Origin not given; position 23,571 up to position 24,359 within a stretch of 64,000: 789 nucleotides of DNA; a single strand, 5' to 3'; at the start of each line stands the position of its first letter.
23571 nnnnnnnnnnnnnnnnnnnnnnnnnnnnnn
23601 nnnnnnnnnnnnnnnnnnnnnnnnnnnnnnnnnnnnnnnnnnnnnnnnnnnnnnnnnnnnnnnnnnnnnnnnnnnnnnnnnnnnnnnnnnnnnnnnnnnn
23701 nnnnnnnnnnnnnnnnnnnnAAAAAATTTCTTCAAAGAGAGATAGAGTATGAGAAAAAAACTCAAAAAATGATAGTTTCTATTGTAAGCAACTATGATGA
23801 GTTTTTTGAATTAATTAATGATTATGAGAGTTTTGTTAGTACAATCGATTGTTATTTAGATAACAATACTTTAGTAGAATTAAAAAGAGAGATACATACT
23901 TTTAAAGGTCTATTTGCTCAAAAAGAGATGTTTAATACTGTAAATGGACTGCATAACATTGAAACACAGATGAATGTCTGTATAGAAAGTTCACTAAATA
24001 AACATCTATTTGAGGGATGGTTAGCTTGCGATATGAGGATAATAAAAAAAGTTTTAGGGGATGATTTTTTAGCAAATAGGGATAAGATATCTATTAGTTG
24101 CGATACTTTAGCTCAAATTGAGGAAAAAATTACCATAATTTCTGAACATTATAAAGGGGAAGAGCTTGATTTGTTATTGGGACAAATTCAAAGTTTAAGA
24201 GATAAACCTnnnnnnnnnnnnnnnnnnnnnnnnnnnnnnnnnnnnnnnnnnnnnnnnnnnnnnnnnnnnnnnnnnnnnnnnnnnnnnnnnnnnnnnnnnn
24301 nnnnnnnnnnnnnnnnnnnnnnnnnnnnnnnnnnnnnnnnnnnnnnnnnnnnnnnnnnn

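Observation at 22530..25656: Receptor-independent CheA: REC-PAS-PAS-HPt-P3/P4 kinase with no CheW-like P5 domain, in an operon with CheX and CheY behind a perfect sigma28 promoter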

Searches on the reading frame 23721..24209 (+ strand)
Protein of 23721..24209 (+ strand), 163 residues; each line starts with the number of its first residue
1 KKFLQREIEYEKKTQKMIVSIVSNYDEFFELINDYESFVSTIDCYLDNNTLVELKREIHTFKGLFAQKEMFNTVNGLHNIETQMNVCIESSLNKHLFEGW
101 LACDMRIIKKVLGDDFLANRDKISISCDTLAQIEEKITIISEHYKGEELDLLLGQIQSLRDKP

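Call 28: search_solved_structures(query=A2, max_evalue=10, show_alignments=4)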
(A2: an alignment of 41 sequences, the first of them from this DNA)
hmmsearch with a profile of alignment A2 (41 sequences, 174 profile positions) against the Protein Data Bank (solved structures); distinct sequences matched with E-value up to 10: 3.
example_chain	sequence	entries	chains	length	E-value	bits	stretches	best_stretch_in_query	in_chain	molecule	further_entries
2ld6_A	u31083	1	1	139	0.0018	21.2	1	43-125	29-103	Chemotaxis protein CheA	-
1tqg_A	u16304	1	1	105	0.0019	21.2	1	43-95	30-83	Chemotaxis protein cheA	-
2lch_A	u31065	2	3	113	0.15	14.9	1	26-122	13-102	Protein OR38 | computationally designed four-helix bundle protein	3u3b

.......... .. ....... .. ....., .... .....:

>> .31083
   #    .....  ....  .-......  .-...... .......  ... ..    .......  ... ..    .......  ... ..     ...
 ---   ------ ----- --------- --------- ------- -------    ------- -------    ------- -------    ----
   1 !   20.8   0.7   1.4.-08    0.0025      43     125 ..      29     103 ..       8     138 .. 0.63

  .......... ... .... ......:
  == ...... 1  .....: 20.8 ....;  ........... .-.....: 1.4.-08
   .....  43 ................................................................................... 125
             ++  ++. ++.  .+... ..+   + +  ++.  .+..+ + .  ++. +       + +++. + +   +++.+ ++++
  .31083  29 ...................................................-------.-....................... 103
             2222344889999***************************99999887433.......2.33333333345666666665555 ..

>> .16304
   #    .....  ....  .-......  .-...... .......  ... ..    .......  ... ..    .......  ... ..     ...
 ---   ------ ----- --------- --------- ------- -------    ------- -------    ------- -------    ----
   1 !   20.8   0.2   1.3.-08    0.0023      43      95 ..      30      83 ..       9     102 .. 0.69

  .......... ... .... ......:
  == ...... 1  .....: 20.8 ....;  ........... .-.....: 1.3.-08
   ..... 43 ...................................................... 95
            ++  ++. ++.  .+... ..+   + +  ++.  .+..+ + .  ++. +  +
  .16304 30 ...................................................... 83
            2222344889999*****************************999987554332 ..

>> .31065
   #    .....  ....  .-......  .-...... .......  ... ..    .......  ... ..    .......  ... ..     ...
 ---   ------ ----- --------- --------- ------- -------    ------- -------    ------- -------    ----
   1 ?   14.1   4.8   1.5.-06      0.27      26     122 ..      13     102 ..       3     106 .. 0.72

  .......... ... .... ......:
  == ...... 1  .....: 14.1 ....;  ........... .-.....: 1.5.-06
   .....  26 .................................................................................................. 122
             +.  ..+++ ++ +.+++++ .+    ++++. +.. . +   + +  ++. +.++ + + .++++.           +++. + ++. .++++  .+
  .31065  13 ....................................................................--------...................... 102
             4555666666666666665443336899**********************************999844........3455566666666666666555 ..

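Call 50: search_protein_representatives(protein=window:23721-24209:+)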
Query: 163 residues. Proteins with E-value up to 0.001 (for the whole library): 522; up to 1e-10: 123; up to 1e-30: 1. The best 150 are listed.
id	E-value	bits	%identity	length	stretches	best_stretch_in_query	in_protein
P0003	1.5e-37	145.1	52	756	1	1-160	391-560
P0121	1.2e-23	100.0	45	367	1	2-162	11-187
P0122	6.0e-23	97.7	44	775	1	2-163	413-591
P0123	2.8e-22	95.6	43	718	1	1-162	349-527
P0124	3.6e-22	95.2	43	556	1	1-143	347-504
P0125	5.1e-22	94.7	41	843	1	2-163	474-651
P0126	7.6e-21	90.9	43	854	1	2-137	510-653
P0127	9.9e-21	90.5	43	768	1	1-162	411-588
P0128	1.5e-20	89.9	42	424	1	1-143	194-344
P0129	4.6e-20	88.3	39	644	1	1-140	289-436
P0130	3.3e-19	85.6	42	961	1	1-144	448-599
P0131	3.9e-19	85.4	40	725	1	1-140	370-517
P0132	7.6e-19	84.4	42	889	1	1-138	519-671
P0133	1.0e-18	84.0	41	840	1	4-146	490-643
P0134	2.5e-18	82.8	37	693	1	1-137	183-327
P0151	1.3e-14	70.7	42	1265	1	1-163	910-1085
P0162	6.8e-14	68.3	43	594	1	1-137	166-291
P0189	2.3e-12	63.4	38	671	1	1-160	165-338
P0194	4.1e-12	62.6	36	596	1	1-126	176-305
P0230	8.0e-11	58.3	35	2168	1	1-163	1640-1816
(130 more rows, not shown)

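Call 54: search_protein_families(library=pfam, proteins=[P0162, P0189, P0194, P0230, P0151], max_evalue=0.01)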
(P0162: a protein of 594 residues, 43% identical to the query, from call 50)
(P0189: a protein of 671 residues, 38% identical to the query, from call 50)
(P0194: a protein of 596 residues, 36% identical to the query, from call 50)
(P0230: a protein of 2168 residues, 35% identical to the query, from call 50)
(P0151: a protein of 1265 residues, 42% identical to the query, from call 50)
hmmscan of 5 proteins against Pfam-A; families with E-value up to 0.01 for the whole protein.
P0162 (594 aa): 1 family
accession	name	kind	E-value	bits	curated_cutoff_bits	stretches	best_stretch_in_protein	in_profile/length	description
PF02518.31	HATPase_c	-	9.1e-15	55.5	26.4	1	354-491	4-110/111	Histidine kinase-, DNA gyrase B-, and HSP90-like ATPase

P0189 (671 aa): 2 families
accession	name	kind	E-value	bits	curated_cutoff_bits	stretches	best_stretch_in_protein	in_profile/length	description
PF02518.31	HATPase_c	-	5.7e-15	56.2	26.4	1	387-524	5-109/111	Histidine kinase-, DNA gyrase B-, and HSP90-like ATPase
PF13589.12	HATPase_c_3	-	0.0027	18.2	25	1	385-457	4-62/137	Histidine kinase-, DNA gyrase B-, and HSP90-like ATPase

P0194 (596 aa): 4 families
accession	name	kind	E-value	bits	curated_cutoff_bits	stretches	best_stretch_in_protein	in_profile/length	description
PF02518.31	HATPase_c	-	9.8e-18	65.1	26.4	1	380-481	5-110/111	Histidine kinase-, DNA gyrase B-, and HSP90-like ATPase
PF13690.11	CheX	-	4.1e-05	24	27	1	512-565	4-63/94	Chemotaxis phosphatase CheX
PF14501.12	HATPase_c_5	-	0.00056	20.2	22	1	381-478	6-99/102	GHKL domain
PF06295.17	ZapG-like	-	0.0054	17.2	33.5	1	176-229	31-80/123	Z-ring associated protein G-like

P0230 (2168 aa): 13 families
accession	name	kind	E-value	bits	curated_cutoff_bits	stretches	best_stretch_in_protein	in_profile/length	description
PF13191.12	AAA_16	-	1.2e-37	130.4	32.6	1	299-486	2-167/167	AAA ATPase domain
PF00069.31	Pkinase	-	8.4e-33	114.3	31.7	1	15-264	9-260/263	Protein kinase domain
PF07714.23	PK_Tyr_Ser-Thr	-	2.1e-21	76.9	23.1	1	20-256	14-249/258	Protein tyrosine and serine/threonine kinase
PF02518.31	HATPase_c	-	4.9e-16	59.6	26.4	1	1862-1999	5-109/111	Histidine kinase-, DNA gyrase B-, and HSP90-like ATPase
PF01590.32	GAF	-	2.7e-15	57.5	22.4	1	1338-1480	2-133/133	GAF domain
PF13185.12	GAF_2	-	3.9e-11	43.7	28.6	1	1338-1481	4-136/136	GAF domain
PF13690.11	CheX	-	8.3e-11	42.2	27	1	2052-2138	1-79/94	Chemotaxis phosphatase CheX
PF13492.12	GAF_3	-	0.0001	23.1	27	1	1339-1482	3-129/129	GAF domain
PF25201.1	nSTAND6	-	0.00055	20.4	27.7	1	300-350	2-47/148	Novel STAND NTPase 6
PF03109.22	ABC1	-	0.00076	19.1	22.9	1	72-157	135-220/244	ABC1 atypical kinase-like domain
PF00158.32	Sigma54_activat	-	0.001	19.2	20.2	1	299-355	1-56/168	Sigma-54 interaction domain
PF13401.12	AAA_22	-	0.0041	17.9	27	0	322-476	6-109/130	AAA domain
PF17667.7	Pkinase_fungal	-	0.0087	15.3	24.1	0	115-175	298-361/387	Fungal protein kinase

P0151 (1265 aa): 4 families
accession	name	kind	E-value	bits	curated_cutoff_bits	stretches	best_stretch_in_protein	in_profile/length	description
PF02518.31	HATPase_c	-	5.2e-15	56.3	26.4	1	1131-1264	5-109/111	Histidine kinase-, DNA gyrase B-, and HSP90-like ATPase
PF07495.19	Y_Y_Y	-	1e-07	32.2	26.6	1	663-722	4-64/65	Y_Y_Y domain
PF07494.17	Reg_prop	-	0.00039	20.7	20.4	0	290-310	1-21/24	Two component regulator propeller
PF14316.11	DUF4381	-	0.0075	17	27.2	0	726-793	15-85/145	Domain of unknown function (DUF4381)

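Call 61: search_protein_families(library=pfam, alignment_id=A4, max_evalue=0.001)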
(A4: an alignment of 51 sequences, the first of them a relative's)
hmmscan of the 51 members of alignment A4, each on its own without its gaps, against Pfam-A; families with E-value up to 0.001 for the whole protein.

A. member 1, P0122 (775 aa): 1 family
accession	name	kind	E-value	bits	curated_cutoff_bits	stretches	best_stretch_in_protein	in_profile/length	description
PF02518.31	HATPase_c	-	8.2e-16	58.9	26.4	1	637-771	5-109/111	Histidine kinase-, DNA gyrase B-, and HSP90-like ATPase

B. families by the number of members that match (of 51 scanned): 42 families (the first 25 are shown)
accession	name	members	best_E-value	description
PF02518.31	HATPase_c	51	1e-49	Histidine kinase-, DNA gyrase B-, and HSP90-like ATPase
PF13690.11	CheX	25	4.4e-15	Chemotaxis phosphatase CheX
PF13426.13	PAS_9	11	1.3e-44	PAS domain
PF00989.32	PAS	10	1.3e-44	PAS fold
PF01627.28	Hpt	10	1e-05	Hpt domain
PF08447.18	PAS_3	9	8.8e-27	PAS fold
PF00672.30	HAMP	8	4.2e-15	HAMP domain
PF07695.17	7TMR-DISM_7TM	7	3.1e-12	7TM diverse intracellular signalling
PF08448.16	PAS_4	6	5.3e-44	PAS fold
PF02743.24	dCache_1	5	1e-20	Cache domain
PF13188.13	PAS_8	4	3.7e-24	PAS domain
PF00072.30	Response_reg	3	4.9e-44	Response regulator receiver domain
PF22673.2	MCP-like_PDC_1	3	3.9e-20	Methyl-accepting chemotaxis protein-like, first PDC sensor domain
PF16927.11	HisKA_7TM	3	1.2e-15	N-terminal 7TM region of histidine kinase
PF07494.17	Reg_prop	2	1.2e-73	Two component regulator propeller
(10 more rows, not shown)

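Call 62: predict_structure(alignment_id=A2)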
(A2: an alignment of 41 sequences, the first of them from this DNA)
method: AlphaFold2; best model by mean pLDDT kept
length: 163 residues; sequences in the alignment: 41
mean_pLDDT: 88.8   pTM: 0.72
mean pLDDT of the five models: 88.8, 88.5, 87.0, 87.0, 86.1
residues with pLDDT >= 90: 93; 70-90: 59; 50-70: 11; < 50: 0
segments of 3 or more residues with pLDDT < 50: none
pLDDT, mean of each block of 10 residues (from residue 1): 96 97 93 96 87 94 98 97 80 90 97 86 72 85 81 81 63
secondary structure, 60 per line:
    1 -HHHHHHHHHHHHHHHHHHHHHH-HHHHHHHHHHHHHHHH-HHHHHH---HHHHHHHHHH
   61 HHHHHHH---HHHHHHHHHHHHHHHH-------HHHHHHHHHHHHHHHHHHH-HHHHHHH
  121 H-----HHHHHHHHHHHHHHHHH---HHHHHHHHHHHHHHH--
elements in order: H2-23 H25-40 H42-47 H51-67 H71-86 H94-112 H114-121 H127-143 H147-161

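Call 66: fold_search(model_id=the predicted structure, library=pdb)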
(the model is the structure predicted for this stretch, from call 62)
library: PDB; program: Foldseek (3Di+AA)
matches with E <= 10: 72; with E <= 0.001: 0
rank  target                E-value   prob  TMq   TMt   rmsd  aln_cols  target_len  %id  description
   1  1sr2_MODEL_1_A        1.2e+00  0.69  0.38  0.50   4.5        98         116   14  Solution structure of the Escherichia coli YojN Histidine-Phosphotransferase (HPt) domain (released 2004-10-26)
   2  3myf_B                1.3e+00  0.69  0.39  0.53   5.1       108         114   15  The Crystal Structure of the HPT domain from the Hpt Sensor Hybrid Histidine Kinase from Shewanella to 1.80A (released 2010-05-26)
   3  8pbw_A                1.4e+00  0.44  0.34  0.40   6.1       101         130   20  Histidine-containing phosphotransfer protein from Chaetomium thermophilum (released 2024-07-03)
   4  5jr9_B                1.4e+00  0.09  0.20  0.18  21.0       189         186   10  Crystal structure of apo-NeC3PO (released 2016-09-28)
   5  7t03_MODEL_1_A        1.5e+00  0.47  0.37  0.50   4.7       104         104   13  NMR structure of a designed cold unfolding four helix bundle (released 2022-03-02)
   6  5jr9_C                1.9e+00  0.08  0.20  0.18  21.0       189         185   10  Crystal structure of apo-NeC3PO (released 2016-09-28)
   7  3myf_D                2.2e+00  0.35  0.36  0.47   6.6       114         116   13  The Crystal Structure of the HPT domain from the Hpt Sensor Hybrid Histidine Kinase from Shewanella to 1.80A (released 2010-05-26)
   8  8pbw_B                2.2e+00  0.33  0.33  0.38   5.8        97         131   18  Histidine-containing phosphotransfer protein from Chaetomium thermophilum (released 2024-07-03)
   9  2lch_MODEL_1_A        2.2e+00  0.21  0.30  0.38   6.1       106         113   20  Solution NMR Structure of a Protein With a Redesigned Hydrophobic Core, Northeast Structural Genomics Consorti (released 2011-05-25)
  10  3iqt                  2.2e+00  0.21  0.31  0.38   6.9       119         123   16  Structure of the HPT domain of Sensor protein barA from Escherichia coli CFT073. (released 2009-09-22)
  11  7t2y_A                2.5e+00  0.35  0.38  0.52   4.6       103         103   17  X-ray structure of a designed cold unfolding four helix bundle (released 2022-03-02)
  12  8cih_B                2.7e+00  0.08  0.22  0.22  18.7       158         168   13  Structure of FL CINP (released 2024-02-21)
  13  1i5n_A                2.8e+00  0.16  0.33  0.40  15.4       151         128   12  Crystal structure of the P1 domain of CheA from Salmonella typhimurium (released 2001-07-11)
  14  2lp4_MODEL_1_A        3.0e+00  0.16  0.33  0.26  15.5       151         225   12  Solution structure of P1-CheY/P2 complex in bacterial chemotaxis (released 2012-10-24)
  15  5jr9_D                3.1e+00  0.06  0.20  0.18  21.1       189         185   10  Crystal structure of apo-NeC3PO (released 2016-09-28)
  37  1tqg                  6.1e+00  0.13  0.34  0.45   5.3       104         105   19  CheA phosphotransferase domain from Thermotoga maritima (released 2004-09-07)
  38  1i5n_C                6.1e+00  0.12  0.34  0.42  16.5       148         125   10  Crystal structure of the P1 domain of CheA from Salmonella typhimurium (released 2001-07-11)
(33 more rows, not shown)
